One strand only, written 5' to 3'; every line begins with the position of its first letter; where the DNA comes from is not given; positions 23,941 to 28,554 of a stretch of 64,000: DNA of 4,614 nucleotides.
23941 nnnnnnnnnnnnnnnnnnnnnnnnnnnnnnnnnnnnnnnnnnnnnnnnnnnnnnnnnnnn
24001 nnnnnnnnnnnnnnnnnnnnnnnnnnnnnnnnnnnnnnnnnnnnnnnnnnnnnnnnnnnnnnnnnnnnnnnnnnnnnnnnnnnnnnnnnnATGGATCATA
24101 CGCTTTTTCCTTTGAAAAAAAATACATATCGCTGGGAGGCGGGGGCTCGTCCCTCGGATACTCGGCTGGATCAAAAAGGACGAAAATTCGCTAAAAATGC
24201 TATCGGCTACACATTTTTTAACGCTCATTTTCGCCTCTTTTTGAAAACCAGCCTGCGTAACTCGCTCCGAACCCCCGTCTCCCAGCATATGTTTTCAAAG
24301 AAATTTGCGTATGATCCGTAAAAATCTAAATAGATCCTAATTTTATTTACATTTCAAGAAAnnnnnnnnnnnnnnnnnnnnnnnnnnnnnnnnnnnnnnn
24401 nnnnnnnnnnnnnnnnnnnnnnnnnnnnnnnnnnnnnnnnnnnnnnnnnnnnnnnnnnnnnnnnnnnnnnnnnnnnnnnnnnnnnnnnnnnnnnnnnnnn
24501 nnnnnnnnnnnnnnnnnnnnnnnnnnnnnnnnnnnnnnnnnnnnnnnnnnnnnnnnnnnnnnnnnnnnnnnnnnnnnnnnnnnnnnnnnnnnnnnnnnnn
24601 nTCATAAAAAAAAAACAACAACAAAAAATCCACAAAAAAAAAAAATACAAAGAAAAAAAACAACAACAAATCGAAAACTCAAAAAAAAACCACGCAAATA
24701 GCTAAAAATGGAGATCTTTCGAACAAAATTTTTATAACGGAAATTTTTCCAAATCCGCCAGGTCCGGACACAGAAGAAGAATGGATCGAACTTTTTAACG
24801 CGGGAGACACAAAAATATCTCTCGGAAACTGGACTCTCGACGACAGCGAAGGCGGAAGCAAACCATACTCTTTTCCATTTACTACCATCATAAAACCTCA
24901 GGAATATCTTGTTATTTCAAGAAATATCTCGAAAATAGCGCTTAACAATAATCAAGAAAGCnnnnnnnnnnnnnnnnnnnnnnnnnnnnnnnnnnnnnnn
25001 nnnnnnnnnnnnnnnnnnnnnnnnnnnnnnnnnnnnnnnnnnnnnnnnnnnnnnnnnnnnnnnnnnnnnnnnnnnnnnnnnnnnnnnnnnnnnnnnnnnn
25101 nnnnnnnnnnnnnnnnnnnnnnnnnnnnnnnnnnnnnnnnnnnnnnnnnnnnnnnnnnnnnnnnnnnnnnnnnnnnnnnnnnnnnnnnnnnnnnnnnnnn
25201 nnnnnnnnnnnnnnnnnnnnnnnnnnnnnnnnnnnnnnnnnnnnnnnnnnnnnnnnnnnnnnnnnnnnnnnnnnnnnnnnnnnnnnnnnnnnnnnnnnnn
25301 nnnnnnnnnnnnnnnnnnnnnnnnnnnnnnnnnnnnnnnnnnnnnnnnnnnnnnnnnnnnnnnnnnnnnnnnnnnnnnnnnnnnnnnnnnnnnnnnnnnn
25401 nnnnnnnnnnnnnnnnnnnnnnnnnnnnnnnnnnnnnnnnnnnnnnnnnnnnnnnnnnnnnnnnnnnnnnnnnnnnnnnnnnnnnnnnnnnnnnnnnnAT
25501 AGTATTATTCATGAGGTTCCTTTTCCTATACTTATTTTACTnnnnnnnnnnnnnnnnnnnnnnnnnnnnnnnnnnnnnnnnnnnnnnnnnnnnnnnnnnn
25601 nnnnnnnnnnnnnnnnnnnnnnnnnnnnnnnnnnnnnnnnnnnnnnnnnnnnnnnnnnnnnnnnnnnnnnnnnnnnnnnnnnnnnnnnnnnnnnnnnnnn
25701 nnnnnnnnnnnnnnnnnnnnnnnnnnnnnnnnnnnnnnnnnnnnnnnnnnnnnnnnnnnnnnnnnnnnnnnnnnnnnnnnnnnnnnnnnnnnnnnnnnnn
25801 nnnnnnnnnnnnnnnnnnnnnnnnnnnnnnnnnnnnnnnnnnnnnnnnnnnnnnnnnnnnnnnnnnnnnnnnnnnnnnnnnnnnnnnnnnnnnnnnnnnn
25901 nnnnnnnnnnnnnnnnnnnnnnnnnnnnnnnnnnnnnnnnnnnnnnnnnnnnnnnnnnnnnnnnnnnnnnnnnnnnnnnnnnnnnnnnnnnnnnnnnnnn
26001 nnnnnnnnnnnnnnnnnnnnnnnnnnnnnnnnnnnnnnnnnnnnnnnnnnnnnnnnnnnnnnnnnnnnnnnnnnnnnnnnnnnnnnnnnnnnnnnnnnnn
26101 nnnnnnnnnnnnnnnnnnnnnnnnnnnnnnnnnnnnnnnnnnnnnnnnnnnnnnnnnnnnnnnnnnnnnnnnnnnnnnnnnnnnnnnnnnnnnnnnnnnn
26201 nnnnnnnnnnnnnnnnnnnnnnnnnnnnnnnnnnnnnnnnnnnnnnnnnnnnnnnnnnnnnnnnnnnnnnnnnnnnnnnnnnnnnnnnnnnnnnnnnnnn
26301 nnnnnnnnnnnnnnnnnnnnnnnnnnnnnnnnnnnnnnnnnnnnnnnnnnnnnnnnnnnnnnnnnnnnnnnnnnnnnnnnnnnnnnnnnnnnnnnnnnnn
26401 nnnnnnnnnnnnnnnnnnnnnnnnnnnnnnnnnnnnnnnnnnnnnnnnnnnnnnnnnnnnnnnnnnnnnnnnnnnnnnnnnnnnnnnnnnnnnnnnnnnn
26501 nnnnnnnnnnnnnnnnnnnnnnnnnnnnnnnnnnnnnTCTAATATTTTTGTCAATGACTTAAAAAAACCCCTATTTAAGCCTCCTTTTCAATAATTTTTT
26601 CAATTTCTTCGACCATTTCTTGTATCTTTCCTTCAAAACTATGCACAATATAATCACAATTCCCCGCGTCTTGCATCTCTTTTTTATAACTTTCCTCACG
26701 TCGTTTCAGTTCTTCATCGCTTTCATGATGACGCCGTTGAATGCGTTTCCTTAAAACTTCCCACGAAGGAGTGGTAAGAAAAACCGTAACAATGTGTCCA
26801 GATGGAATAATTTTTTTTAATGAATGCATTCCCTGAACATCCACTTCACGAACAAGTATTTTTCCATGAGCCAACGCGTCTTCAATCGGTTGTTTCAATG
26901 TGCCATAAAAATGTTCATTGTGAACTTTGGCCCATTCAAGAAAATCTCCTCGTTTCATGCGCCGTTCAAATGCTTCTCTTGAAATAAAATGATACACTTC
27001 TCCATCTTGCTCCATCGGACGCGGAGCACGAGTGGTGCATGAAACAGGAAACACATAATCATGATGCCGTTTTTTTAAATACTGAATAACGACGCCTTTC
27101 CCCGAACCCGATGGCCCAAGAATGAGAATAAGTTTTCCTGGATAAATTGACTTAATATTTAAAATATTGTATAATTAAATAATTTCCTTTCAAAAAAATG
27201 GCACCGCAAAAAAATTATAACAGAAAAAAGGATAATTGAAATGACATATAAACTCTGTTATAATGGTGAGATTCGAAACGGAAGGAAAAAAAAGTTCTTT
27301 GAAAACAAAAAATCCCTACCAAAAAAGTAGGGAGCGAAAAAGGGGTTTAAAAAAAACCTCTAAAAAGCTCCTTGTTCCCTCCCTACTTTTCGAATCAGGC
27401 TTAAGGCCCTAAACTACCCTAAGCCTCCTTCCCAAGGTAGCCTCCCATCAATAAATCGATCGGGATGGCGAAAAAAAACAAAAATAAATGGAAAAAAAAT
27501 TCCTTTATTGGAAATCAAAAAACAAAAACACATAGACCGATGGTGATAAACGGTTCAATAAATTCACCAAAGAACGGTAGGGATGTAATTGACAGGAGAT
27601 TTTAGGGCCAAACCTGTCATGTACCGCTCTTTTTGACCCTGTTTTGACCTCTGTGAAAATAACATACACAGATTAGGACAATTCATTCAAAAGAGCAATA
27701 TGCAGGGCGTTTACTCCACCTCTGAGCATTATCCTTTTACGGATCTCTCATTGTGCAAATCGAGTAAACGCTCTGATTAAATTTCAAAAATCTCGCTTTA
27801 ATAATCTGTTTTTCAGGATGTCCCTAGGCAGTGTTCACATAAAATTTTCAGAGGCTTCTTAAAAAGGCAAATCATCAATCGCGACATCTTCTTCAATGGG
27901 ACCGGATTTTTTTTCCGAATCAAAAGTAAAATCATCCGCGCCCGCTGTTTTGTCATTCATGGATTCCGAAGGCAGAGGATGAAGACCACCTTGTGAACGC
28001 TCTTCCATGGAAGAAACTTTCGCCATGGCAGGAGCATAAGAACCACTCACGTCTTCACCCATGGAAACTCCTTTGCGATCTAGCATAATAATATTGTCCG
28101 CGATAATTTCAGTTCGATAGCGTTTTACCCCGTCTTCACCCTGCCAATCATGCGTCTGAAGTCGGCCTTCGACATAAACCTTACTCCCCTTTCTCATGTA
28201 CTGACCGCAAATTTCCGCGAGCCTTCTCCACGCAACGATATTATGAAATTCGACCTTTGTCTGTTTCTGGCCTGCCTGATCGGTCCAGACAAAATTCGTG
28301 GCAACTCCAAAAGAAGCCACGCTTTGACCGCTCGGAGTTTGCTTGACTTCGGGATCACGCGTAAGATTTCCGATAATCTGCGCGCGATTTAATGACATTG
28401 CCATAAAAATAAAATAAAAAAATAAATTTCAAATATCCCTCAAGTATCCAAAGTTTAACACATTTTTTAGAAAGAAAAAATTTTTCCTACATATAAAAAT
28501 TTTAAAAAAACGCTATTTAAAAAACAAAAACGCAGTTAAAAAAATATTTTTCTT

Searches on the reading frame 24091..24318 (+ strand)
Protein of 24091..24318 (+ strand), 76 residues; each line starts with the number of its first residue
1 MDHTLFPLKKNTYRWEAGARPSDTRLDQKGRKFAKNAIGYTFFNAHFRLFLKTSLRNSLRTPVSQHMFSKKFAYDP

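Call 19: find_homologous_proteins(query=window:24091-24318:+, max_evalue=0.01)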
Query seq(76 aa) (76 aa): 14 proteins with E <= 0.01 among 14 candidates.
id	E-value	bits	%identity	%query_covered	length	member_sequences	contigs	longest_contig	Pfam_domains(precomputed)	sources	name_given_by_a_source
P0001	2.6e-45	169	100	100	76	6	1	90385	-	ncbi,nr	ncbi:hypothetical protein HYV57_03300 [Candidatus Peregrinibacteria bacterium]|nr:hypothetical prote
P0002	1.8e-35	138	91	92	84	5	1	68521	-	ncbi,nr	ncbi:hypothetical protein HYV57_02785 [Candidatus Peregrinibacteria bacterium]|nr:hypothetical prote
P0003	1.3e-33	132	90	91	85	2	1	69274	-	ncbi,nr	ncbi:hypothetical protein HYV57_05085 [Candidatus Peregrinibacteria bacterium]|nr:hypothetical prote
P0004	3.9e-32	127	86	91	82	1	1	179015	-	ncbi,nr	ncbi:hypothetical protein HYV57_01640 [Candidatus Peregrinibacteria bacterium]|nr:hypothetical prote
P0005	2.0e-29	118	86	91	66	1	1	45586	-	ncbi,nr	ncbi:hypothetical protein HYV57_00235 [Candidatus Peregrinibacteria bacterium]|nr:hypothetical prote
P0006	2.8e-26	108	77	91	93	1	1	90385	-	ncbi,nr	ncbi:hypothetical protein HYV57_03260 [Candidatus Peregrinibacteria bacterium]|nr:hypothetical prote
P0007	5.7e-25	104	91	72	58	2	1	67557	-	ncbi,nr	ncbi:hypothetical protein HYV57_04485, partial [Candidatus Peregrinibacteria bacterium]|nr:hypotheti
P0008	1.6e-22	97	89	70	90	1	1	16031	-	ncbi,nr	ncbi:hypothetical protein HYV57_00180, partial [Candidatus Peregrinibacteria bacterium]|nr:hypotheti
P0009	3.3e-21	92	93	61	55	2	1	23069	-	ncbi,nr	ncbi:hypothetical protein HYV57_03745, partial [Candidatus Peregrinibacteria bacterium]|nr:hypotheti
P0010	1.0e-20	91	92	63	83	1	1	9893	-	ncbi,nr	ncbi:hypothetical protein HYV57_02710, partial [Candidatus Peregrinibacteria bacterium]|nr:hypotheti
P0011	2.0e-20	90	91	61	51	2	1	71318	-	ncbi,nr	ncbi:hypothetical protein HYV57_05640 [Candidatus Peregrinibacteria bacterium]|nr:hypothetical prote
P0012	9.3e-20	88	89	62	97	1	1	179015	-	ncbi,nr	ncbi:hypothetical protein HYV57_01820 [Candidatus Peregrinibacteria bacterium]|nr:hypothetical prote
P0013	2.9e-17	80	80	66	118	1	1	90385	-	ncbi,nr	ncbi:hypothetical protein HYV57_03395 [Candidatus Peregrinibacteria bacterium]|nr:hypothetical prote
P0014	1.2e-13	68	71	64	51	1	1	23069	-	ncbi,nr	ncbi:hypothetical protein HYV57_03700 [Candidatus Peregrinibacteria bacterium]|nr:hypothetical prote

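Call 22: find_encoding_contigs(protein=P0002, flank=10000, max_places=3)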
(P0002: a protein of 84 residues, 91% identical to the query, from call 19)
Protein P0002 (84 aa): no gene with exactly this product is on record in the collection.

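Call 23: find_encoding_contigs(protein=P0003, flank=10000, max_places=3)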
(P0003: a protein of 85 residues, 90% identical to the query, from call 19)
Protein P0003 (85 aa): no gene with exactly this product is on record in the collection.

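Call 24: find_encoding_contigs(protein=P0004, flank=10000, max_places=3)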
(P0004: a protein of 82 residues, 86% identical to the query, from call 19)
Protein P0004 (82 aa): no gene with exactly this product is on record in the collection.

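Call 32: find_related_loci(query=A2, collection=metagenome_contigs, flank=5000)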
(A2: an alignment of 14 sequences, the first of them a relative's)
Query A2 (76 aa) in metagenome_contigs; peptide patterns used: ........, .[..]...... (x = any residue, [..] = any of these).
77 stretches matched a pattern, but none encodes a relative of the query by tblastn (E <= 1e-3).

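Call 52: search_protein_representatives(alignment_id=A2)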
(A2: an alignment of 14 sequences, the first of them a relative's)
Query: 14 sequences, 87 profile positions. Proteins with E-value up to 0.001 (for the whole library): 11; up to 1e-10: 7; up to 1e-30: 4. The best 11 are listed.
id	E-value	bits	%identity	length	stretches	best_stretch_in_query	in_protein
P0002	2.9e-42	158.7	-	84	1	3-84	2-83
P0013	5.3e-35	135.4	-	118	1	2-85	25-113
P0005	1.4e-34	134.0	-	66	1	9-77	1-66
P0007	2.0e-31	123.9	-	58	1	23-78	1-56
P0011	4.1e-27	110.1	-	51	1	9-55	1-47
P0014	2.0e-25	104.7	-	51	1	1-51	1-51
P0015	2.9e-11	59.3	-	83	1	5-60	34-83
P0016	1.3e-10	57.2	-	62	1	3-37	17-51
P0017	7.7e-08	48.3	-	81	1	9-52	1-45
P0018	7.4e-04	35.6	-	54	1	4-31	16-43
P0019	8.3e-04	35.4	-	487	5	16-42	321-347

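Call 54: list_cluster_members(proteins=[P0015, P0016, P0017, P0018])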
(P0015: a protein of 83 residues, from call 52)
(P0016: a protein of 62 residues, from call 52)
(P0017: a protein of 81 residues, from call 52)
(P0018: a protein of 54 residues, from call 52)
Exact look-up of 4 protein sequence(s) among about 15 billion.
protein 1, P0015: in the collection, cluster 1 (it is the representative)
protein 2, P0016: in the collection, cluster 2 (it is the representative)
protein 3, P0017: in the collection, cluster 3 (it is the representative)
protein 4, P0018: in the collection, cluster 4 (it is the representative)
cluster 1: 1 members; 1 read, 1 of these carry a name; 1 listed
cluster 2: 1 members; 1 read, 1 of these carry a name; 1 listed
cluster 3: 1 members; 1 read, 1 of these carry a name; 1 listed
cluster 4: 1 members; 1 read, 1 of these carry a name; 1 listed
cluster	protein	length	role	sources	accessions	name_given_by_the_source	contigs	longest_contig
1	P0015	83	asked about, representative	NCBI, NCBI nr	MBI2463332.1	hypothetical protein HYV57_00040 [Candidatus Peregrinibacteria bacterium] | hypothetical protein [Candidatus Peregrinibacteria bacterium]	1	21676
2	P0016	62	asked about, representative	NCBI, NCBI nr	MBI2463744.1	hypothetical protein HYV57_02210 [Candidatus Peregrinibacteria bacterium] | hypothetical protein [Candidatus Peregrinibacteria bacterium]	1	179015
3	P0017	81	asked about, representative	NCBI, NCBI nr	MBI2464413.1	hypothetical protein HYV57_05650 [Candidatus Peregrinibacteria bacterium] | hypothetical protein [Candidatus Peregrinibacteria bacterium]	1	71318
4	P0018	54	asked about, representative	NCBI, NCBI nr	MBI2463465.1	hypothetical protein HYV57_00740 [Candidatus Peregrinibacteria bacterium] | hypothetical protein [Candidatus Peregrinibacteria bacterium]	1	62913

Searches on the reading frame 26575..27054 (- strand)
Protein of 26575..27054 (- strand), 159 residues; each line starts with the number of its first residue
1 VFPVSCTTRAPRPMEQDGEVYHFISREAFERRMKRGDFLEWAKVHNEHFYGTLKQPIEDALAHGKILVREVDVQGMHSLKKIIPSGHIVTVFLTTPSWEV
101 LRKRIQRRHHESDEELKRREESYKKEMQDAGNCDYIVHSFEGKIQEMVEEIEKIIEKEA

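Call 44: search_protein_families(library=pfam, proteins=[window:26575-27054:-], max_evalue=0.00001)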
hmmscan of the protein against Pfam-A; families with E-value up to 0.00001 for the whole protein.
window:26575-27054:- (159 aa): 1 family
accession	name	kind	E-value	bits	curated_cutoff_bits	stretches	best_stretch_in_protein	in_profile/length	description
PF00625.27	Guanylate_kin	-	1e-31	110.5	25.2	1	2-158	32-182/182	Guanylate kinase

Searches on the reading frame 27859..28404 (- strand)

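Call 44: search_protein_families(library=pfam, proteins=[window:27859-28404:-], max_evalue=0.00001)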
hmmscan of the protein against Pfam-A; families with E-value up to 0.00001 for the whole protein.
window:27859-28404:- (181 aa): 1 family
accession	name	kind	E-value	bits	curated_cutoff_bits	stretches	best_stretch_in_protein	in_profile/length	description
PF00436.31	SSB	-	4.9e-38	129.8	26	1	5-107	1-103/104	Single-strand binding protein family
